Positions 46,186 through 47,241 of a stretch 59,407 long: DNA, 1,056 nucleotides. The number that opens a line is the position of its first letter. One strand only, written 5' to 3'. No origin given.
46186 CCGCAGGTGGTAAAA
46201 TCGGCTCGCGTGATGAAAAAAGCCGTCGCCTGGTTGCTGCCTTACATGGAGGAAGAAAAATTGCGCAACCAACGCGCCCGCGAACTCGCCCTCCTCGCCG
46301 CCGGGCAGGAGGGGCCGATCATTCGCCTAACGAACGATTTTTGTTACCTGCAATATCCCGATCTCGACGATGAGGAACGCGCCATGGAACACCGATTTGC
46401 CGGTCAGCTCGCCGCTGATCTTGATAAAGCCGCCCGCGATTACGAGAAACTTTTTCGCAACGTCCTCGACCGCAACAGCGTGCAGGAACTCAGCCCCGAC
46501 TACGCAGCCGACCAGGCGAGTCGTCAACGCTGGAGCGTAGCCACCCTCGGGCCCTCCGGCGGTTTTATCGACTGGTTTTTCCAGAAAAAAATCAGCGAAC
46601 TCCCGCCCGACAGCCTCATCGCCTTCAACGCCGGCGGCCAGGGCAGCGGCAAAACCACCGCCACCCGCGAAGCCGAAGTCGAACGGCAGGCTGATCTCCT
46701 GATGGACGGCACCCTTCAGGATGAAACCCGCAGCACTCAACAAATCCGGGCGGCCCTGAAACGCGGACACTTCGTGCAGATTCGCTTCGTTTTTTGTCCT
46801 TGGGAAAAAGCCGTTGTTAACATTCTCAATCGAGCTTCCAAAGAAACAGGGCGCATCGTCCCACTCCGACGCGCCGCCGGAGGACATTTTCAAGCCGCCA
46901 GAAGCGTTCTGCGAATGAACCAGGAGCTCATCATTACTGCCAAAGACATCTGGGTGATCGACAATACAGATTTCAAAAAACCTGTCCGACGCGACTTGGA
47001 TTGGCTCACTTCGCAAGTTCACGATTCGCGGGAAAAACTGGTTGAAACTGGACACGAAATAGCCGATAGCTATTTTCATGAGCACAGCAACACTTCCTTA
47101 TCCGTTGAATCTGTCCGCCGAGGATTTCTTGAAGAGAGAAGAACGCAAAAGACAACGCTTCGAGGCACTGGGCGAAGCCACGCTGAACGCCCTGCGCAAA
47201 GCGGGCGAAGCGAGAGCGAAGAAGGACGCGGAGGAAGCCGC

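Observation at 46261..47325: Zeta-toxin-like P-loop domain inserted in frame into the cap-to-Rossmann linker of cobalamin-dependent methionine synthase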

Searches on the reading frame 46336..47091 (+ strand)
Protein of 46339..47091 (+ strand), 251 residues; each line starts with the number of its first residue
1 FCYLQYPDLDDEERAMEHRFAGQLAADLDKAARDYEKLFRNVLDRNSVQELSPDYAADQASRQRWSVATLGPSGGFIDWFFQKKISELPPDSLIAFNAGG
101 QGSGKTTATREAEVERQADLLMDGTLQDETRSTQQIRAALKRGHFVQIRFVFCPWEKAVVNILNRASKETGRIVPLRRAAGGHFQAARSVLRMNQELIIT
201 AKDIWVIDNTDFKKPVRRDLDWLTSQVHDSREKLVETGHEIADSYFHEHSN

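Call 13: find_related_loci(query=A2, collection=genome_contigs, flank=6000)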
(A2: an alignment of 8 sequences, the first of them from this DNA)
Query A2 (251 aa) in genome_contigs; peptide patterns used: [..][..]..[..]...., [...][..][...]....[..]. (x = any residue, [..] = any of these).
165 stretches matched a pattern; 75 encode a relative of the query (tblastn E <= 1e-3); 75 distinct loci.
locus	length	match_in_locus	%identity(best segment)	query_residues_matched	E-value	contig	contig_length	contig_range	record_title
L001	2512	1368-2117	69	2-250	3e-121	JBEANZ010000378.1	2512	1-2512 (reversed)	MAG: Verrucomicrobiota bacterium isolate marthacreek_2019_sw_WHONDRS-S19S_0030_B_bin.4 scaffold_1341230, whole genome sh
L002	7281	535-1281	66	2-250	5e-116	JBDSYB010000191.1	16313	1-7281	MAG: Verrucomicrobiota bacterium isolate cluster1_bin.665 k127_12278298, whole genome shotgun sequence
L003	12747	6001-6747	65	2-250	3e-113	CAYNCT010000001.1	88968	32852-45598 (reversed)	MAG TPA_asm: uncultured Verrucomicrobiota bacterium isolate binchicken_co274_328 genome assembly, contig: NODE_652_lengt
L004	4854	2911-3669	67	2-250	5e-112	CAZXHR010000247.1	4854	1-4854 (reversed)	MAG TPA_asm: uncultured Opitutaceae bacterium isolate SRP167436_co1_97 genome assembly, contig: NODE_29089_length_4854_c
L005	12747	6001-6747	64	2-250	1e-110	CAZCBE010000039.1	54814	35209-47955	MAG TPA_asm: uncultured Klebsiella sp. isolate SRP292972_co3_125 genome assembly, contig: NODE_482_length_54814_cov_20.9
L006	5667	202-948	67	2-250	7e-111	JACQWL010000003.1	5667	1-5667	MAG: Verrucomicrobia bacterium isolate NC_groundwater_1488_Ag_S-0.65um_64_31 S_p65_S5_coassembly_k141_119276, whole geno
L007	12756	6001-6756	64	2-251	1e-110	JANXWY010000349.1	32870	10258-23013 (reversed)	MAG: Verrucomicrobia bacterium isolate GL140_2_metabat_307_sub GL140_2_k141_1930663, whole genome shotgun sequence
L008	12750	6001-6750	65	2-250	2e-110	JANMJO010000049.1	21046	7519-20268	MAG: Verrucomicrobiales bacterium isolate OTE_64_metabat_368 OTE_64_k141_1469101, whole genome shotgun sequence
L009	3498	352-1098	63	2-250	2e-112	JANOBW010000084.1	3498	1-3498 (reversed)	MAG: Opitutia bacterium isolate VAR_18_concoct_114_sub VAR_18_k141_1351628, whole genome shotgun sequence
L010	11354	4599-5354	63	2-251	8e-110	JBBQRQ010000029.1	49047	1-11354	MAG: Verrucomicrobiota bacterium isolate Co_metawrap_1697 Cmw_1697_k141_24422369_length_49047_cov_21.9983, whole genome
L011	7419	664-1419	66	2-251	5e-109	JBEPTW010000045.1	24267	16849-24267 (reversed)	MAG: Verrucomicrobiota bacterium isolate 22E.concoct.012 NODE_1714_length_24267_cov_11.017140, whole genome shotgun sequ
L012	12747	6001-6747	65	2-250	1e-108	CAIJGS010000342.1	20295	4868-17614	MAG: uncultured Verrucomicrobia subdivision 3 bacterium isolate Umea2p1_bin-1422 genome assembly, contig: bin-1422:342/3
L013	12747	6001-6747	63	2-250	2e-108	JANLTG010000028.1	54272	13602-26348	MAG: bacterium isolate OTE_25_metabat_226 OTE_25_k141_2385990, whole genome shotgun sequence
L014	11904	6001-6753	64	2-250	8e-107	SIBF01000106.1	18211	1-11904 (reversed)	MAG: Pedosphaera sp. isolate Baikal-deep-G226 BACOMB-C14700, whole genome shotgun sequence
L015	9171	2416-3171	63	2-251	1e-106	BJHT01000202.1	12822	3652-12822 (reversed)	Verrucomicrobiota bacterium LBMAG_Verrucomicrobia_hypo.bin2 DNA, sequence202, whole genome shotgun sequence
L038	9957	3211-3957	51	2-251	7e-81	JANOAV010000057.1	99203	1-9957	MAG: Verrucomicrobiales bacterium isolate VAR_18_metabat_271 VAR_18_k141_34817, whole genome shotgun sequence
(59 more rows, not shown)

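Call 16: predict_structure(alignment_id=A2)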
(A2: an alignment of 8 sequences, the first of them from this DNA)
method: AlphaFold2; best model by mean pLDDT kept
length: 251 residues; sequences in the alignment: 8
mean_pLDDT: 84.6   pTM: 0.79
mean pLDDT of the five models: 84.6, 82.7, 80.6, 78.1, 77.6
residues with pLDDT >= 90: 86; 70-90: 139; 50-70: 25; < 50: 1
segments of 3 or more residues with pLDDT < 50: none
pLDDT, mean of each block of 10 residues (from residue 1): 80 91 88 90 84 75 69 84 93 91 77 65 82 91 92 91 83 76 87 84 87 86 91 92 88 67
secondary structure, 60 per line:
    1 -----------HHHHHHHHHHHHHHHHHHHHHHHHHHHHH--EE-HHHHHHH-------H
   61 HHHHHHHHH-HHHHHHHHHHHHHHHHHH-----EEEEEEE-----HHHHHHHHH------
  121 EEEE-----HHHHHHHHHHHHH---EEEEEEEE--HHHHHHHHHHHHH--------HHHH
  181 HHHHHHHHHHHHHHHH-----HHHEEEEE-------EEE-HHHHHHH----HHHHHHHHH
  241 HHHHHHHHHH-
elements in order: H12-40 H46-52 H60-69 H71-88 E94-100 H106-114 E121-124 H130-142 E146-153 H156-168 H177-196 E205-209 E217-219 H221-227 H232-250

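Call 20: fold_search(model_id=the predicted structure, library=pdb)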
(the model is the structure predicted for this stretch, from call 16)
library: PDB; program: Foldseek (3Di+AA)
matches with E <= 10: 1301; with E <= 0.001: 9
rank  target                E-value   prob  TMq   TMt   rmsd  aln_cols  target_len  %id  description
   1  6epg_H                6.3e-09  1.00  0.73  0.48   7.1       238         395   17  Structure of the epsilon_1 / zeta_1 antitoxin / toxin system from Neisseria gonorrhoeae. (released 2018-05-02)
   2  6eph_B                7.9e-09  1.00  0.71  0.47   7.2       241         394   18  Structure of the epsilon_1 / zeta_1 antitoxin toxin system from Neisseria gonorrhoeae in complex with UNAM. (released 2018-05-02)
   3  6epg_D                1.8e-08  1.00  0.70  0.47   7.2       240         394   15  Structure of the epsilon_1 / zeta_1 antitoxin / toxin system from Neisseria gonorrhoeae. (released 2018-05-02)
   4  6epi_F                3.3e-08  1.00  0.71  0.47   7.2       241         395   16  Structure of the epsilon_1 / zeta_1 antitoxin / toxin system from Neisseria gonorrhoeae in complex with UNAM-4P. (released 2018-05-02)
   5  6epg_B                6.8e-08  1.00  0.70  0.47   7.2       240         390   15  Structure of the epsilon_1 / zeta_1 antitoxin / toxin system from Neisseria gonorrhoeae. (released 2018-05-02)
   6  6epg_F                6.8e-08  1.00  0.69  0.46   7.2       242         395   14  Structure of the epsilon_1 / zeta_1 antitoxin / toxin system from Neisseria gonorrhoeae. (released 2018-05-02)
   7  2p5t_H                2.3e-04  1.00  0.42  0.44   7.4       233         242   12  Molecular and structural characterization of the PezAT chromosomal toxin-antitoxin system of the human pathogen Strept (released 2007-05-15)
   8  3q8x_B                6.0e-04  1.00  0.44  0.41   7.5       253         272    9  Structure of a toxin-antitoxin system bound to its substrate (released 2011-03-09)
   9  1gvn_B                9.5e-04  1.00  0.43  0.40   9.0       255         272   10  Crystal Structure of the Plasmid Maintenance System epsilon/zeta: Meachnism of toxin inactivation and toxin function (released 2003-01-29)
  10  2p5t_B                1.7e-03  1.00  0.42  0.43   7.7       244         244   12  Molecular and structural characterization of the PezAT chromosomal toxin-antitoxin system of the human pathogen Strept (released 2007-05-15)
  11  2p5t_D                1.8e-03  1.00  0.43  0.43   6.7       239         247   12  Molecular and structural characterization of the PezAT chromosomal toxin-antitoxin system of the human pathogen Strept (released 2007-05-15)
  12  4z8q_A                2.0e-03  1.00  0.39  0.31  10.3       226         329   14  CRYSTAL STRUCTURE OF AvrRxo1-ORF1:AvrRxo1-ORF2 COMPLEX, SELENOMETHIONINE SUBSTITUTED. (released 2015-09-23)
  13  7e9v                  2.1e-03  1.00  0.33  0.42  12.8       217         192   13  The Crystal Structure of human UMP-CMP kinase from Biortus. (released 2021-03-24)
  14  4z8v_A                2.5e-03  1.00  0.40  0.31  10.4       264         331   12  CRYSTAL STRUCTURE OF AVRRXO1-ORF1:-ORF2 COMPLEX, NATIVE. (released 2015-09-23)
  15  1gvn_D                2.6e-03  1.00  0.44  0.41   7.2       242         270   12  Crystal Structure of the Plasmid Maintenance System epsilon/zeta: Meachnism of toxin inactivation and toxin function (released 2003-01-29)
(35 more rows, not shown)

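Call 21: search_solved_structures(query=A2, max_evalue=10, show_alignments=4)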
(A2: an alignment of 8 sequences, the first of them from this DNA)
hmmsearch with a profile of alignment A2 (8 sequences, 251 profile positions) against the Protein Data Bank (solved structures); distinct sequences matched with E-value up to 10: 25.
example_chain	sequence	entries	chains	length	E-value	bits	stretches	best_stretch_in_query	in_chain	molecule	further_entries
6eph_B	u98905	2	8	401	5.4e-07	32.3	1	74-169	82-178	Zeta_1 toxin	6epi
6epg_B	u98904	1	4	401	7.2e-06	28.6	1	74-169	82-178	Zeta_1 toxin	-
2mr5_A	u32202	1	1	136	0.038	16.4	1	128-221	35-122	De novo designed Protein OR457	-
3umf_A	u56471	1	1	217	0.15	14.5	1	93-166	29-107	Adenylate kinase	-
8th8_L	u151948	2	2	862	0.45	12.9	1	96-155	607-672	AAA family ATPase CDC48 subfamily protein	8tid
5x6l_A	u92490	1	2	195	0.76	12.2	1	92-153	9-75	adenylate kinase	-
5xru_A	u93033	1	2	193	0.83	12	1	92-153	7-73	adenylate kinase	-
5x6k_A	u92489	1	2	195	0.93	11.9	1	92-153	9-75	adenylate kinase isoenzyme 1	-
3adk_A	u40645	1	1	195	0.99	11.8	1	91-149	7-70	ADENYLATE KINASE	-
5ycb_A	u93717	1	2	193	1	11.8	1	92-153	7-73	adenylate kinase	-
5ycc_A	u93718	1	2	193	1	11.8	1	92-153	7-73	adenylate kinase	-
1aei_A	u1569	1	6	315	1.1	11.7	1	7-59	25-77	ANNEXIN XII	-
5ycf_B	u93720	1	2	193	1.1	11.6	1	92-152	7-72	Adenylate kinase isoenzyme 1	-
3imf_A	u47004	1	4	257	1.1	11.6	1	90-194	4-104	Short chain dehydrogenase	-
5ycd_A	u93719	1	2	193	1.1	11.6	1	92-152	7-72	Adenylayte kinase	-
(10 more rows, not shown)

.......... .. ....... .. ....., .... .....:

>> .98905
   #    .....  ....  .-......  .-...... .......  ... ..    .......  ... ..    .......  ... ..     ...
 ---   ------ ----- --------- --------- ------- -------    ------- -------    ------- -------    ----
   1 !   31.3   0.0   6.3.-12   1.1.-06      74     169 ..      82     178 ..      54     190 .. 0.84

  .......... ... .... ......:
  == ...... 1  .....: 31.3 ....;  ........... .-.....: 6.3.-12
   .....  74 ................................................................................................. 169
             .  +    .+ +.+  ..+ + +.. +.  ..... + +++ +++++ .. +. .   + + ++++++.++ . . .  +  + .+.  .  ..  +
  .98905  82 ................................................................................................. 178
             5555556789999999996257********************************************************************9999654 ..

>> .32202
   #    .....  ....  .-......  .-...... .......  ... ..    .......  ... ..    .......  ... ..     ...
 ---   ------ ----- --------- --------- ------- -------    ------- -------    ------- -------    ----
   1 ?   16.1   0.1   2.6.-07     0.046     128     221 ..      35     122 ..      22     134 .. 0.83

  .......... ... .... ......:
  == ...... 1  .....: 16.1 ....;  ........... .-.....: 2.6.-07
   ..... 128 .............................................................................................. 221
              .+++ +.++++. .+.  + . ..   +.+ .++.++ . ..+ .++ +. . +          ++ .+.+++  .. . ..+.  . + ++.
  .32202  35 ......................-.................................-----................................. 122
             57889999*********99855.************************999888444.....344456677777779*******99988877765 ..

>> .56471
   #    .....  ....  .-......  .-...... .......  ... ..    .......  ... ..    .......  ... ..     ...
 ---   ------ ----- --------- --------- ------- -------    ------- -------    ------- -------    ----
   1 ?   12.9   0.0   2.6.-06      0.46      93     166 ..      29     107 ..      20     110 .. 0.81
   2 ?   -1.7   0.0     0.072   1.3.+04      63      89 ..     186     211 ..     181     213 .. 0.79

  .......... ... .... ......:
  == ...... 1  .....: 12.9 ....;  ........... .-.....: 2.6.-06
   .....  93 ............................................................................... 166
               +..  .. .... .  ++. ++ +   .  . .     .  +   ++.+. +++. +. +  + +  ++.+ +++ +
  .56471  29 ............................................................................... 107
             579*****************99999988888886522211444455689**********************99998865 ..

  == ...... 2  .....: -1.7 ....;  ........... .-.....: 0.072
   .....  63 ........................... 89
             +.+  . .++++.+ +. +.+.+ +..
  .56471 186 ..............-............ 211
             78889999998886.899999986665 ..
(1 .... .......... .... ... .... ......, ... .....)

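Call 22: search_protein_representatives(alignment_id=A2)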
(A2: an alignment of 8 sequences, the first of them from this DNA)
Query: 8 sequences, 251 profile positions. Proteins with E-value up to 0.001 (for the whole library): 2086; up to 1e-10: 1207; up to 1e-30: 63. The best 150 are listed.
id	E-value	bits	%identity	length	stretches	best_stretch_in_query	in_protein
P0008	1.6e-117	407.5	-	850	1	1-250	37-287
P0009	2.6e-104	364.3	-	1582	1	1-249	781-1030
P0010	1.2e-96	339.1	-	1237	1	1-250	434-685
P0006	3.2e-93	327.9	-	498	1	1-185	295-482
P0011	2.0e-91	322.1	-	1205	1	1-250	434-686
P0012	5.3e-72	258.4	-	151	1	50-198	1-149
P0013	5.1e-67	242.1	-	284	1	3-248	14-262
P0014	1.8e-52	194.5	-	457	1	9-250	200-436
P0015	1.6e-46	175.0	-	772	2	11-214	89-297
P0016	1.2e-45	172.1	-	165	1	81-198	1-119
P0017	1.8e-44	168.2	-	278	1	13-250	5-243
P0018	3.4e-44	167.3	-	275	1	9-249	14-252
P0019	9.9e-42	159.3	-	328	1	8-246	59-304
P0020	2.5e-41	158.0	-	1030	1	14-249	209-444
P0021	6.5e-41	156.6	-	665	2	31-212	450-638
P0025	2.0e-39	151.7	-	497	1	11-250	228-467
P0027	7.3e-39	149.9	-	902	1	2-248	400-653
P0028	1.0e-38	149.4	-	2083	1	12-249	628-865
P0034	2.0e-36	141.9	-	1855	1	8-247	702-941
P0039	1.2e-34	136.1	-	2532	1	4-226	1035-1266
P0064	5.8e-31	124.0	-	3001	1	19-245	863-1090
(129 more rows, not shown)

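Call 23: search_protein_families(library=pfam, proteins=[P0008, P0013, P0014, P0015, P0017, P0018, P0020, P0021, P0027, P0025], max_evalue=0.001)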
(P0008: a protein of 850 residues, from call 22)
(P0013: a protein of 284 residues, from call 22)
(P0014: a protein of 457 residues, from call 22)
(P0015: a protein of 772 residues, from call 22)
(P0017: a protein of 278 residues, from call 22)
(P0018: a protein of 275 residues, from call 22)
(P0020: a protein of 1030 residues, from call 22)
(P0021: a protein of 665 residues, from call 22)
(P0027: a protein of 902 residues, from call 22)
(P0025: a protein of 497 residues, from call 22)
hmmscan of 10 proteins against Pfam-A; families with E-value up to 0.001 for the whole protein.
P0008 (850 aa): 3 families
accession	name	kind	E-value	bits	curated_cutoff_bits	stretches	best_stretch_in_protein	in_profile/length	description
PF02965.22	Met_synt_B12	-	8.1e-108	360.4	25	1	556-834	3-273/273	Vitamin B12 dependent methionine synthase, activation domain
PF02310.24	B12-binding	-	6.5e-19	68.4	32.1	1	363-457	1-95/121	B12 binding domain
PF06414.18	Zeta_toxin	-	2.2e-10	40.8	22.3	1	157-234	98-177/199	Zeta toxin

P0013 (284 aa): 1 family
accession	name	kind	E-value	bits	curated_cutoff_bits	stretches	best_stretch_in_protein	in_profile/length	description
PF06414.18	Zeta_toxin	-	9.7e-10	38.6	22.3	1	134-211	98-176/199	Zeta toxin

P0014 (457 aa): 1 family
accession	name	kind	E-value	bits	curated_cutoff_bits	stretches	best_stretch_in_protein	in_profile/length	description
PF06414.18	Zeta_toxin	-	1.9e-10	41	22.3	1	306-395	96-186/199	Zeta toxin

P0015 (772 aa): 3 families
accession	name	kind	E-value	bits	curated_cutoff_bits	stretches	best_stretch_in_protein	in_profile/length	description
PF06414.18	Zeta_toxin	-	1.3e-19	70.9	22.3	2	204-282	96-177/199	Zeta toxin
PF13555.12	AAA_29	-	0.00057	20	27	0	175-197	22-43/61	P-loop containing region of AAA domain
PF13245.12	AAA_19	-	0.00062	20.4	25.1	0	549-578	2-30/134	AAA domain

P0017 (278 aa): 1 family
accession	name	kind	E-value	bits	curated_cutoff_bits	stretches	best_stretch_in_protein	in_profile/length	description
PF06414.18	Zeta_toxin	-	6e-09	36.1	22.3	1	113-203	98-188/199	Zeta toxin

P0018 (275 aa): 1 family
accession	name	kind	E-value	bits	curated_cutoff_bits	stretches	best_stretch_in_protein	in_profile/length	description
PF06414.18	Zeta_toxin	-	2.9e-10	40.3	22.3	1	123-215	96-188/199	Zeta toxin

P0020 (1030 aa): 2 families
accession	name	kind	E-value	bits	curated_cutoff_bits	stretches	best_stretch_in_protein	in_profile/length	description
PF06414.18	Zeta_toxin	-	2.1e-09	37.6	22.3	1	303-405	87-187/199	Zeta toxin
PF18798.6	LPD3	-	0.00029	21.4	27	0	592-650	49-107/114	Large polyvalent protein-associated domain 3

P0021 (665 aa): 1 family
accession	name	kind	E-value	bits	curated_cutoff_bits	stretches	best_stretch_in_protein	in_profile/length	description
PF06414.18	Zeta_toxin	-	4.2e-24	85.5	22.3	2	545-623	97-177/199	Zeta toxin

P0027 (902 aa): 1 family
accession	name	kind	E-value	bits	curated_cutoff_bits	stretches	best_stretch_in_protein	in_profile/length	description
PF06414.18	Zeta_toxin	-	4.9e-11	42.9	22.3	1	518-606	94-184/199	Zeta toxin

P0025 (497 aa): 2 families
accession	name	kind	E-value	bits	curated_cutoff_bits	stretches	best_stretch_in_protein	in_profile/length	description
PF06414.18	Zeta_toxin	-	3.8e-08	33.4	22.3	0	333-428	95-188/199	Zeta toxin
PF18762.7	Kinase-PolyVal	-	9.9e-06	26.1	27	1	3-168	10-155/160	Serine/Threonine/Tyrosine Kinase found in polyvalent proteins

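Call 47: find_encoding_contigs(protein=P0017, flank=6000, max_places=4)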
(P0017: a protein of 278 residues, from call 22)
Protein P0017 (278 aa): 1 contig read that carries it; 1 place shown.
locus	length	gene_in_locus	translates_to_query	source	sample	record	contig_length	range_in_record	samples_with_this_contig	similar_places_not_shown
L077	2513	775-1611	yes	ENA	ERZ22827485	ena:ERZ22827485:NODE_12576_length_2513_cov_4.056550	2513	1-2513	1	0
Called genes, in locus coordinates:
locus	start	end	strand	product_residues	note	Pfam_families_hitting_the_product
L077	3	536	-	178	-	?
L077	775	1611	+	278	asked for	PF06414:Zeta_toxin (faint)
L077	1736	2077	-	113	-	PF00691:OmpA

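Call 48: find_encoding_contigs(protein=P0013, flank=6000, max_places=4)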
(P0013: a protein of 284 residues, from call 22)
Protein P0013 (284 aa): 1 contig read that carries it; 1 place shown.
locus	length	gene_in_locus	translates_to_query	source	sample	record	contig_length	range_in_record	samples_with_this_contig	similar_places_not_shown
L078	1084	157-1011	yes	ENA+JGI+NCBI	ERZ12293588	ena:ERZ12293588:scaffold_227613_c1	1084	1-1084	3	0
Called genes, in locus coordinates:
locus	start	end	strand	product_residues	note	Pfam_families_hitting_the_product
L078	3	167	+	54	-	?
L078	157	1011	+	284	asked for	PF06414:Zeta_toxin (weak)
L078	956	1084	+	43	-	?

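Call 53: search_protein_families(library=pfam, proteins=[P0028, P0039, P0064, P0034], max_evalue=0.0001)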
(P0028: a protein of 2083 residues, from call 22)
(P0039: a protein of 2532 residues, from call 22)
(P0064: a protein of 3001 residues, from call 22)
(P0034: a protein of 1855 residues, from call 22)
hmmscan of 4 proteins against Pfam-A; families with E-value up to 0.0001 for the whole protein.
P0028 (2083 aa): 1 family
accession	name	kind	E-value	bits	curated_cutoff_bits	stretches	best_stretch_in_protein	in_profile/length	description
PF06414.18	Zeta_toxin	-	8.6e-06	25.8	22.3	1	724-826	87-187/199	Zeta toxin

P0039 (2532 aa): 1 family
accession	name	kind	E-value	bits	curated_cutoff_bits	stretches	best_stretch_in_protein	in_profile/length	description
PF06414.18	Zeta_toxin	-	1.2e-11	44.9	22.3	1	1155-1245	95-187/199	Zeta toxin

P0064 (3001 aa): 3 families
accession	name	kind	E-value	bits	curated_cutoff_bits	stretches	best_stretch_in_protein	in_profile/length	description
PF06414.18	Zeta_toxin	-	2.1e-11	44.1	22.3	1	961-1056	94-189/199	Zeta toxin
PF23802.1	DUF7178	-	3.3e-10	40.6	27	1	1175-1369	26-186/193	Family of unknown function (DUF7178)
PF18834.6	LPD22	-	2.1e-08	34.7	28.6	1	63-151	4-90/97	Large polyvalent protein associated domain 22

P0034 (1855 aa): 1 family
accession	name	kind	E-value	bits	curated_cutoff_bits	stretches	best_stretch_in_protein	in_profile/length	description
PF06414.18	Zeta_toxin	-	3.4e-07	30.3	22.3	1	812-891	96-177/199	Zeta toxin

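Call 54: search_protein_families(library=phrogs, proteins=[window:46339-47091:+, P0017, P0013], max_evalue=0.001)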
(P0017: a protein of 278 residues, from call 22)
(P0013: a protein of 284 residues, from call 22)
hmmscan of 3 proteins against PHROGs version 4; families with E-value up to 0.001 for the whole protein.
window:46339-47091:+ (251 aa): 0 families

P0017 (278 aa): 0 families

P0013 (284 aa): 0 families

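Call 55: search_protein_families(library=padloc, proteins=[window:46339-47091:+, P0017, P0013], max_evalue=0.001)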
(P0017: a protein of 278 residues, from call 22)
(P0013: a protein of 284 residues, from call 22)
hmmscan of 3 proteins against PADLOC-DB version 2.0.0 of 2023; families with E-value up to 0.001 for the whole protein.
window:46339-47091:+ (251 aa): 0 families

P0017 (278 aa): 0 families

P0013 (284 aa): 0 families
